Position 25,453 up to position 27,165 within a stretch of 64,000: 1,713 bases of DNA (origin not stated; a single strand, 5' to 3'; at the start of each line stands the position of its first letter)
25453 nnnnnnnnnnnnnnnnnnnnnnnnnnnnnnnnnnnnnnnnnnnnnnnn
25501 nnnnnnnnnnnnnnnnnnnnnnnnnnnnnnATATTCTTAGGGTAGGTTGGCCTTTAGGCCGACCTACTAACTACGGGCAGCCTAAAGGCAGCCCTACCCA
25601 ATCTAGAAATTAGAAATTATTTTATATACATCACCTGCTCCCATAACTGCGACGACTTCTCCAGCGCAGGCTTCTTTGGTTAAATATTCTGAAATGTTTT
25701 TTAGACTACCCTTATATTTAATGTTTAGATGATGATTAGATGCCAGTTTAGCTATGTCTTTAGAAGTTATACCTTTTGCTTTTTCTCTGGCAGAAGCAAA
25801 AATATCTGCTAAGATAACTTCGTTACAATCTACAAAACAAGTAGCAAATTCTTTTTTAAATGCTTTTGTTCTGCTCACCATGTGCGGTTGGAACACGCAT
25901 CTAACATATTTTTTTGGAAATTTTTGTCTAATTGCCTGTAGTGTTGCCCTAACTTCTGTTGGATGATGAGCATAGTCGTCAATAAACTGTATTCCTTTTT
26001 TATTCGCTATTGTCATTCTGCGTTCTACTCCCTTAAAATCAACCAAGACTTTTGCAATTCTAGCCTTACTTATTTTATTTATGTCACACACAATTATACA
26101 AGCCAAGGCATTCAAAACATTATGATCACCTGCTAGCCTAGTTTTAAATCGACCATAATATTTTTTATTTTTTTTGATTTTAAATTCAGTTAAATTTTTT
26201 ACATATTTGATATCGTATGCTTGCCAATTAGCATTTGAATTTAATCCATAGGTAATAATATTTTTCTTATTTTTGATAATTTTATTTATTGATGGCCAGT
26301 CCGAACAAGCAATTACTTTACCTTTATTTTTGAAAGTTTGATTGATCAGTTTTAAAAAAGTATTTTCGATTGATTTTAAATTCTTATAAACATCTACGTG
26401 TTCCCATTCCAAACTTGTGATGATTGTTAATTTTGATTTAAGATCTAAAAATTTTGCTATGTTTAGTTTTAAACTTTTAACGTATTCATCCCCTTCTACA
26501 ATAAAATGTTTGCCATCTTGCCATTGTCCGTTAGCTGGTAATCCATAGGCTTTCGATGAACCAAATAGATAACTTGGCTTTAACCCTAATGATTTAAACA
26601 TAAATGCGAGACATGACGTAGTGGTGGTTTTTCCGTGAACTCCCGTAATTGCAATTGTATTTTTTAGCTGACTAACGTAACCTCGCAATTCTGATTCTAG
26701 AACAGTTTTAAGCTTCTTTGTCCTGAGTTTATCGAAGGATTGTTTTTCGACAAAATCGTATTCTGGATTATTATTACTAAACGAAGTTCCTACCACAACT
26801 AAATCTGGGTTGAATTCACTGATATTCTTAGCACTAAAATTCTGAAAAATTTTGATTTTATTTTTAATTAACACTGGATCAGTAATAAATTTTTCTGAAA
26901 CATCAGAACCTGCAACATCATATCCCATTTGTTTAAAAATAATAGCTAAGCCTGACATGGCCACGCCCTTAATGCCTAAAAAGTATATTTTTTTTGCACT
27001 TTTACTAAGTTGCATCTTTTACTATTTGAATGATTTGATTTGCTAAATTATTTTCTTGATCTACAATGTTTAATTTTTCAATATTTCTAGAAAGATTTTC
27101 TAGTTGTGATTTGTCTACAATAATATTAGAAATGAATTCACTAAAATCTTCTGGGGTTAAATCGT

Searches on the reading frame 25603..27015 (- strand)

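Call 45: search_protein_families(library=pfam, proteins=[window:25603-27015:-], max_evalue=0.00001)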
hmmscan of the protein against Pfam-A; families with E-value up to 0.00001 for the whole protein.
window:25603-27015:- (470 aa): 3 families
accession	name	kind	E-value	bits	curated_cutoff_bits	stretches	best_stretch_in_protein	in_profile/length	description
PF08245.18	Mur_ligase_M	-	1.8e-23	84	24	1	123-309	1-199/200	Mur ligase middle domain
PF02875.26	Mur_ligase_C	-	1e-18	68.8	28.4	1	332-461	1-127/127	Mur ligase, glutamate ligase domain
PF01225.30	Mur_ligase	-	3e-14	53.6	21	1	9-90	1-74/95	Mur ligase family, catalytic domain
